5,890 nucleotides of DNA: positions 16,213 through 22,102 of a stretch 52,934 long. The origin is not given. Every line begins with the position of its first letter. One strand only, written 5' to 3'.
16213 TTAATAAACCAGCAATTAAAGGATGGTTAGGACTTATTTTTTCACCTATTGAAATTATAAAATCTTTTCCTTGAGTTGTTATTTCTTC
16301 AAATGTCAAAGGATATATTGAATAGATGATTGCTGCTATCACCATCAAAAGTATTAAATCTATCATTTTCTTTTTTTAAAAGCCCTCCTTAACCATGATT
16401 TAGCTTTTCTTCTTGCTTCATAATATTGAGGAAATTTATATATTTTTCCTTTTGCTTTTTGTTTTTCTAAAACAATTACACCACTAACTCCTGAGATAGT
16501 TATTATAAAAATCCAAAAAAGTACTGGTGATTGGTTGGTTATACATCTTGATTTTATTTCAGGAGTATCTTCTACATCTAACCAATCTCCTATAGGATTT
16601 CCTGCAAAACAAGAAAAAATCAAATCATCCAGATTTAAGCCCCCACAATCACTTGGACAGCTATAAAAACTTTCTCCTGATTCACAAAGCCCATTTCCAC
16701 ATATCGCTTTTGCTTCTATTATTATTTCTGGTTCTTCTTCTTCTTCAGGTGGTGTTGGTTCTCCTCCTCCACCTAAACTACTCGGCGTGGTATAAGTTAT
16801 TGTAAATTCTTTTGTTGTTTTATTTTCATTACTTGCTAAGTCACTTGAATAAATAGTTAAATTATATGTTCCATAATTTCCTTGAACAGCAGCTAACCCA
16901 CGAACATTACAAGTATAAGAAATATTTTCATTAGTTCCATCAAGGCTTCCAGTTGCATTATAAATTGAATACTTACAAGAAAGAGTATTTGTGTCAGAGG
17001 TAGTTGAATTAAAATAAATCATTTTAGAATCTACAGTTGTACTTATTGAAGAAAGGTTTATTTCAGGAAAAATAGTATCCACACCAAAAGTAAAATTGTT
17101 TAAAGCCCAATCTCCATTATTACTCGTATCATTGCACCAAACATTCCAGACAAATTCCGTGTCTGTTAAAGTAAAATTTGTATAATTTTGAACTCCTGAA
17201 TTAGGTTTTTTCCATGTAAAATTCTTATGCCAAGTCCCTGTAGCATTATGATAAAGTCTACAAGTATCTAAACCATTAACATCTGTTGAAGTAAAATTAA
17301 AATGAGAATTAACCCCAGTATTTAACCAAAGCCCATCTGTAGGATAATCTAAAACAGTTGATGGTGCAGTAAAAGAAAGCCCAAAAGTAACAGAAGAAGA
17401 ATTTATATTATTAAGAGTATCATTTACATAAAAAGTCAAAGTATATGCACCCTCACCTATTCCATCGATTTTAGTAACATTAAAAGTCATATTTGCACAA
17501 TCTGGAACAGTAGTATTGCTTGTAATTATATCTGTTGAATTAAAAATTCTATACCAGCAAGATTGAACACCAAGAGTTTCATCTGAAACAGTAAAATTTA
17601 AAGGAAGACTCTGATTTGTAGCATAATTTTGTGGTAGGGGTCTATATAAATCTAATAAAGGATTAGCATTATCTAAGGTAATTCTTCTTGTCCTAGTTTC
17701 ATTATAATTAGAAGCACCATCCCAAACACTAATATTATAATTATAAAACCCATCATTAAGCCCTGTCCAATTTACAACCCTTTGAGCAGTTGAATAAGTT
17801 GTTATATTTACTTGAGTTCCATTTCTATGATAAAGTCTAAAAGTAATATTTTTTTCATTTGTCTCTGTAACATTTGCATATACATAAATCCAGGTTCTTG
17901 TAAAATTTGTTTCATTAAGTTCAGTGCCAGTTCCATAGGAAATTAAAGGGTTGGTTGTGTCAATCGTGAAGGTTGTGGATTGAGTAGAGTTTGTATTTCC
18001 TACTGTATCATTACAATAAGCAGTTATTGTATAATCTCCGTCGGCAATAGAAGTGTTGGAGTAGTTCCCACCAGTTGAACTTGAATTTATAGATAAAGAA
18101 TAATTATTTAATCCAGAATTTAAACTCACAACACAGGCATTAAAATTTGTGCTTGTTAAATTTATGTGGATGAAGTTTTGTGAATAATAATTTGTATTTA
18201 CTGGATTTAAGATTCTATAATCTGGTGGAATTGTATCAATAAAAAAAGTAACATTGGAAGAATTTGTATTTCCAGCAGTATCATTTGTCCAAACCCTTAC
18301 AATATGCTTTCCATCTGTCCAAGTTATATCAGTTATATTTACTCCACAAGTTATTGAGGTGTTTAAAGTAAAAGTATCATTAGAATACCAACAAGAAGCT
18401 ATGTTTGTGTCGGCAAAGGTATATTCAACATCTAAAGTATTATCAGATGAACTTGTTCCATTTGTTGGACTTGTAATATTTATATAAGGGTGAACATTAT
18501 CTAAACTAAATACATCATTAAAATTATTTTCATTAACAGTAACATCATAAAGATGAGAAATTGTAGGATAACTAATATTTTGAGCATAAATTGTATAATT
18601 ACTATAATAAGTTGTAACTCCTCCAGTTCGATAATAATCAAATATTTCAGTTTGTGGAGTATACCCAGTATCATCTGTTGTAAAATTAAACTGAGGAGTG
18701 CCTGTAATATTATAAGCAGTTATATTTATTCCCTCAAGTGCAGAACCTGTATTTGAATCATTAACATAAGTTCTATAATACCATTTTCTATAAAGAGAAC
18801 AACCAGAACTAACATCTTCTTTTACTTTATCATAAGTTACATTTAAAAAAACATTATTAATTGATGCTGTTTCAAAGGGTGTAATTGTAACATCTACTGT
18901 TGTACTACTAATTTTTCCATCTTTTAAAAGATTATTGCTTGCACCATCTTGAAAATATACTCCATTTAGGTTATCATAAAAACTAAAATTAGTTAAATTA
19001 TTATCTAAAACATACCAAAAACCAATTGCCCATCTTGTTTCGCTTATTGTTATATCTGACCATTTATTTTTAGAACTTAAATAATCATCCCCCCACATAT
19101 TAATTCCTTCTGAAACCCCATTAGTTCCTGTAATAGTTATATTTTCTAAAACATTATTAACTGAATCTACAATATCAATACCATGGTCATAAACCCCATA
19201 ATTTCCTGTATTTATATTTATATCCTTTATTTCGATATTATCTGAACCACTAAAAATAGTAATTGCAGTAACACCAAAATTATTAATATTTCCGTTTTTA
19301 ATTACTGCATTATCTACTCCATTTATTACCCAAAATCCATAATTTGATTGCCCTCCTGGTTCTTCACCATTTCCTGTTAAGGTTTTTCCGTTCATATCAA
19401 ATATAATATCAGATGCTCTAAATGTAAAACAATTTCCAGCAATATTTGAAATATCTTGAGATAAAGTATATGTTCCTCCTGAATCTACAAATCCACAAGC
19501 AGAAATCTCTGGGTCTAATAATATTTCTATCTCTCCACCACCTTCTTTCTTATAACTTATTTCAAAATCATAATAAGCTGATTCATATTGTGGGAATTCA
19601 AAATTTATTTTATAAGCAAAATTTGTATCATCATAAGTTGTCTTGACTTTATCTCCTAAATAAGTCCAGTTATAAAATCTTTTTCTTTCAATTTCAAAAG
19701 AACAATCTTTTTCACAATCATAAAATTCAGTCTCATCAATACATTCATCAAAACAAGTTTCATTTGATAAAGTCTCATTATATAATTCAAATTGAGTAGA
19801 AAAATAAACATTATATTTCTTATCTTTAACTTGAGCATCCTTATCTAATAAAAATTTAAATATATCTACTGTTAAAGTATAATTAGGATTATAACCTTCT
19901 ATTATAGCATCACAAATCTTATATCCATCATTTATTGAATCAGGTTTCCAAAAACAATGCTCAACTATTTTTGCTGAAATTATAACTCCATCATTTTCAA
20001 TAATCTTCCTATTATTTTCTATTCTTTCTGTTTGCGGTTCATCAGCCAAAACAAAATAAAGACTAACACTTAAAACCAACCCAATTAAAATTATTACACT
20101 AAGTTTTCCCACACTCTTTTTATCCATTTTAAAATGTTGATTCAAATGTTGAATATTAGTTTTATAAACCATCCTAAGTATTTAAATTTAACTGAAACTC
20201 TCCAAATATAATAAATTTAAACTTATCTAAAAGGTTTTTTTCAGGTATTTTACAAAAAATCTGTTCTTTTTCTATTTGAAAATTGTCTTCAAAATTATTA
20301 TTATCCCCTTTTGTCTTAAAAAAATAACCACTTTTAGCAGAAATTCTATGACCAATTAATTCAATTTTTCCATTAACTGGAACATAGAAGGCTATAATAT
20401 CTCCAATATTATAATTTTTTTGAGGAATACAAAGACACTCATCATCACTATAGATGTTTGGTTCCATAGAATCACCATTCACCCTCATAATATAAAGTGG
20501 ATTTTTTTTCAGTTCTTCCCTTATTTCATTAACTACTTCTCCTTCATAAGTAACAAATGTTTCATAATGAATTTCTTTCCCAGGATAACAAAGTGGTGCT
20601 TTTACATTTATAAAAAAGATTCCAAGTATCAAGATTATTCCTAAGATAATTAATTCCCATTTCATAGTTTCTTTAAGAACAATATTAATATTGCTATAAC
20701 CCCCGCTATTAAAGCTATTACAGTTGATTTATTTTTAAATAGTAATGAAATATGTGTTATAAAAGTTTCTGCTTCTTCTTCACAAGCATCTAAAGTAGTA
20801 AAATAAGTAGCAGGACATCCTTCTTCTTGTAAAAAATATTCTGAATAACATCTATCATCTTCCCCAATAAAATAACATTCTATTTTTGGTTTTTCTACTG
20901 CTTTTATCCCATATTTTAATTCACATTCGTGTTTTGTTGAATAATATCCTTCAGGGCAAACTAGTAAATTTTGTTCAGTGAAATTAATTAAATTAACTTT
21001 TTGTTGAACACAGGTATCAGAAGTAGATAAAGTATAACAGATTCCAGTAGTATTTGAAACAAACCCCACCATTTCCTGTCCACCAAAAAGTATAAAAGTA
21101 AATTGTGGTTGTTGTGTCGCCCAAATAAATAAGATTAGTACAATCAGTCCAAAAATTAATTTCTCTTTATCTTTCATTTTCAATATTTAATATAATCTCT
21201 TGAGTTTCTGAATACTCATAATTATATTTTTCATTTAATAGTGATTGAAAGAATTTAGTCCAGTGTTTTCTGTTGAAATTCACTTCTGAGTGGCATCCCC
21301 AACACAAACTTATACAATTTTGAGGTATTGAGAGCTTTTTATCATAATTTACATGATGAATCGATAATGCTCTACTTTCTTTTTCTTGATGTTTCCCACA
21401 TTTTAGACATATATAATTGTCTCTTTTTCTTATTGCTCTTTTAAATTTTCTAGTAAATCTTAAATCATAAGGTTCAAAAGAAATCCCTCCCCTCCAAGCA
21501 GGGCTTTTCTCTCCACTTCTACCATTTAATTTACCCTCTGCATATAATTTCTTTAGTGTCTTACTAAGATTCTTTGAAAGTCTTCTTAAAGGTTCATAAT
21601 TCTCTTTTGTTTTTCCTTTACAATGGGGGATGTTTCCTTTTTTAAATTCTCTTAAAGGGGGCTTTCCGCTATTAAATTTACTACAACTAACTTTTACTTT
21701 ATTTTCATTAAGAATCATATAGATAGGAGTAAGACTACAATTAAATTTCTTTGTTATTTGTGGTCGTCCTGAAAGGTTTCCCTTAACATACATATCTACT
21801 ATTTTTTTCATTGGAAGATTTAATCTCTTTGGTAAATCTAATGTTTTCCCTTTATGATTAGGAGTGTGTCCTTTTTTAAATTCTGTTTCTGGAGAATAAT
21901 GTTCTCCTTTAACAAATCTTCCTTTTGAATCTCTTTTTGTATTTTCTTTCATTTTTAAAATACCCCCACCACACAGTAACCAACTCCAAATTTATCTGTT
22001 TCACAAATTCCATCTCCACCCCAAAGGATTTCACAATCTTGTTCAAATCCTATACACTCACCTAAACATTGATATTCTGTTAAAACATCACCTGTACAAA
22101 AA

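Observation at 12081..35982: Candidate undescribed system: 24-kb co-directional surface/envelope module with built-in processing enzymes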

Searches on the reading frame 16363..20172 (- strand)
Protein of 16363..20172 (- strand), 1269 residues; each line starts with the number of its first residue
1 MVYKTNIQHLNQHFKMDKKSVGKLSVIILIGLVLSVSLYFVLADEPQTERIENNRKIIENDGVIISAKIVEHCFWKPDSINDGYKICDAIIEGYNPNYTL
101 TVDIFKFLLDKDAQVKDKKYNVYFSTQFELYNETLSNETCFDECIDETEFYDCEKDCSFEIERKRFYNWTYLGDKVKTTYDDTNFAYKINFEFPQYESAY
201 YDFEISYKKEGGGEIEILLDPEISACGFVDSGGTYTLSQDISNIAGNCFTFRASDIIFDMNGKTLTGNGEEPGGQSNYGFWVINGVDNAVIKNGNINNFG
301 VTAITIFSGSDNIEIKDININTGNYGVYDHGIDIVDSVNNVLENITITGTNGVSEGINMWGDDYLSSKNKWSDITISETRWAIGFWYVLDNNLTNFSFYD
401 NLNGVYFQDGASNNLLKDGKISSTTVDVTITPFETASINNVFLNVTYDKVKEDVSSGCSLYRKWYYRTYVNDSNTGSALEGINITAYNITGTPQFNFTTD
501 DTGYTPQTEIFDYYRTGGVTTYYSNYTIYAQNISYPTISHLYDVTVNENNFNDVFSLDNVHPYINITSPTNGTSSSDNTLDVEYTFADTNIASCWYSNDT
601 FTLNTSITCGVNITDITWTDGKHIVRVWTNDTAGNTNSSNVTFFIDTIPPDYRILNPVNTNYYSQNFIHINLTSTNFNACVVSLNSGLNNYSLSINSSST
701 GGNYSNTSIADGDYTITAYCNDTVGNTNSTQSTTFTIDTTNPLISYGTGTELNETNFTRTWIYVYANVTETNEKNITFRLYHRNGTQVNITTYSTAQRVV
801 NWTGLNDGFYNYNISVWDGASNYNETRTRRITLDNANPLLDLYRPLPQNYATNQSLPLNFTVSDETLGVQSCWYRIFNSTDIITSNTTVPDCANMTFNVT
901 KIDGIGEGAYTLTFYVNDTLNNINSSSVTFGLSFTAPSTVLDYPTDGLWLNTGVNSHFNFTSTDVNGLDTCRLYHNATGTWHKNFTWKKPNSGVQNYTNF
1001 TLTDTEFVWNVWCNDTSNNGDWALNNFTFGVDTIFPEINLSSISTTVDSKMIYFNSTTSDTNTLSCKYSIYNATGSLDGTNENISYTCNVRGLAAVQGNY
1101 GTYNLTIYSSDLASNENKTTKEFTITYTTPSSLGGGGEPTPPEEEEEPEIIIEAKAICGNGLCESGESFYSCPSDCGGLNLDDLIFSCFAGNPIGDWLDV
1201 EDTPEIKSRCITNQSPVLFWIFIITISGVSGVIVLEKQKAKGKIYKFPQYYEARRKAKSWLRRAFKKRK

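Call 6: search_protein_families(library=pfam, max_evalue=0.01, proteins=[window:16363-20172:-])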
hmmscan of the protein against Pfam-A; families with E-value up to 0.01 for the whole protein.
window:16363-20172:- (1269 aa): 3 families
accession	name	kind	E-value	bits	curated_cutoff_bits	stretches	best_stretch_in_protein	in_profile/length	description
PF19077.6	Big_13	-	1.8e-13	51.3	27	2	678-739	37-102/102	Bacterial Ig-like domain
PF14686.12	fn3_3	-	0.00017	21.7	24.4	0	691-731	25-63/75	Polysaccharide lyase family 4, domain II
PF09136.16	Glucodextran_B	-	0.0097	16.2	27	1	562-646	1-82/83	Glucodextranase, domain B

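Call 7: search_protein_families(library=phrogs, max_evalue=0.01, proteins=[window:16363-20172:-])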
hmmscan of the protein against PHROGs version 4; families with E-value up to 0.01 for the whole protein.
window:16363-20172:- (1269 aa): 1 family
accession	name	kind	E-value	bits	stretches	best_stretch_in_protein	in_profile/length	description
phrog_11157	-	unknown function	1.5e-11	42.5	1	558-759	2269-2481/3825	-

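Call 76: search_protein_families(library=ncbifam, max_evalue=0.01, proteins=[window:16363-20172:-])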
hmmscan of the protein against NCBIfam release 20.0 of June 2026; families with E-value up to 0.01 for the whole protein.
window:16363-20172:- (1269 aa): 1 family
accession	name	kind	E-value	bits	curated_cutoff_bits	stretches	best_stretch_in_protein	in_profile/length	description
NF047446.1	barrel_OmpL47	domain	0.00014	22.3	40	1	686-737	16-68/68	OmpL47-type beta-barrel domain-containing protein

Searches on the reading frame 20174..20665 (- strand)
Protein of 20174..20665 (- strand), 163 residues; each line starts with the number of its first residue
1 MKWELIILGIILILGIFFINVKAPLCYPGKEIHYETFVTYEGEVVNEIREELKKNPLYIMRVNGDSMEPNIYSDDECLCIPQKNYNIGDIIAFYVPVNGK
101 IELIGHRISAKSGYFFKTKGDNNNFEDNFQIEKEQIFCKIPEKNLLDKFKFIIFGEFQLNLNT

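Call 6: search_protein_families(library=pfam, max_evalue=0.01, proteins=[window:20174-20665:-])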
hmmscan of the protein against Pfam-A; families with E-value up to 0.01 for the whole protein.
window:20174-20665:- (163 aa): 1 family
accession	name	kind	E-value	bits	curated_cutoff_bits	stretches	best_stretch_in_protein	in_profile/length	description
PF00717.28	Peptidase_S24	-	1e-06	28.9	23.3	1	45-109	29-83/116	Peptidase S24-like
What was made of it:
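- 20174..21183 (-): 173-aa Cys-rich type I membrane protein (20662-21183) and 163-aa archaeal-type signal peptidase I (S26B; 20174-20665). Call 6 (Peptidase_S24 clan, 1e-6).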

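Call 76: search_protein_families(library=ncbifam, max_evalue=0.01, proteins=[window:20174-20665:-])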
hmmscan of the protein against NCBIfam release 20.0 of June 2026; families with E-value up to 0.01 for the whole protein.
window:20174-20665:- (163 aa): 4 families
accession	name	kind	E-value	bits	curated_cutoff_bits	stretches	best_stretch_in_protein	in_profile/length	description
TIGR02228.1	sigpep_I_arch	equivalog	4.2e-11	43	51.85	1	46-141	21-119/158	signal peptidase I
NF046067.1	SigPepSipWBacil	equivalog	8.1e-05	22.3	190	1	64-139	45-124/189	signal peptidase I SipW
TIGR02227.1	sigpep_I_bact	equivalog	0.00016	21.6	47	1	59-134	22-99/162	signal peptidase I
TIGR02754.1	sod_Ni_protease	equivalog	0.0099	16.3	63.25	0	61-124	2-68/90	nickel-type superoxide dismutase maturation protease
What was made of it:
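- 20174..21183 (-): Call 76 (TIGR02228, 4.2e-11, below the cut-off).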

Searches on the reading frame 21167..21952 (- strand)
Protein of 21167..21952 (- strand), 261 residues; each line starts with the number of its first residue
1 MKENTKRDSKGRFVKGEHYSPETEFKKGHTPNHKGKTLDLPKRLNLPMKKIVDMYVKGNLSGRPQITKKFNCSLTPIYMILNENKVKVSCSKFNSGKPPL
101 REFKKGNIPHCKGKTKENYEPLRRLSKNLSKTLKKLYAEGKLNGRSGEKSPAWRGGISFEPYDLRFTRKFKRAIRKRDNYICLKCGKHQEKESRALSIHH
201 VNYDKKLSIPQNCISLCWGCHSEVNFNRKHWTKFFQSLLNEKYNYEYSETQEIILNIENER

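Call 6: search_protein_families(library=pfam, max_evalue=0.01, proteins=[window:21167-21952:-])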
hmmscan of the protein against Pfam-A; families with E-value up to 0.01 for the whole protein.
window:21167-21952:- (261 aa): 1 family
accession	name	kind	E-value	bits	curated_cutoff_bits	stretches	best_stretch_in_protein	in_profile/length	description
PF01844.29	HNH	-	0.00018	22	21.4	1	182-223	1-43/47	HNH endonuclease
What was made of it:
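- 21167..21952 (-): HNH homing endonuclease (261 aa) inserted in the block. Call 6 (HNH, 22 bits against a cut-off of 21.4).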
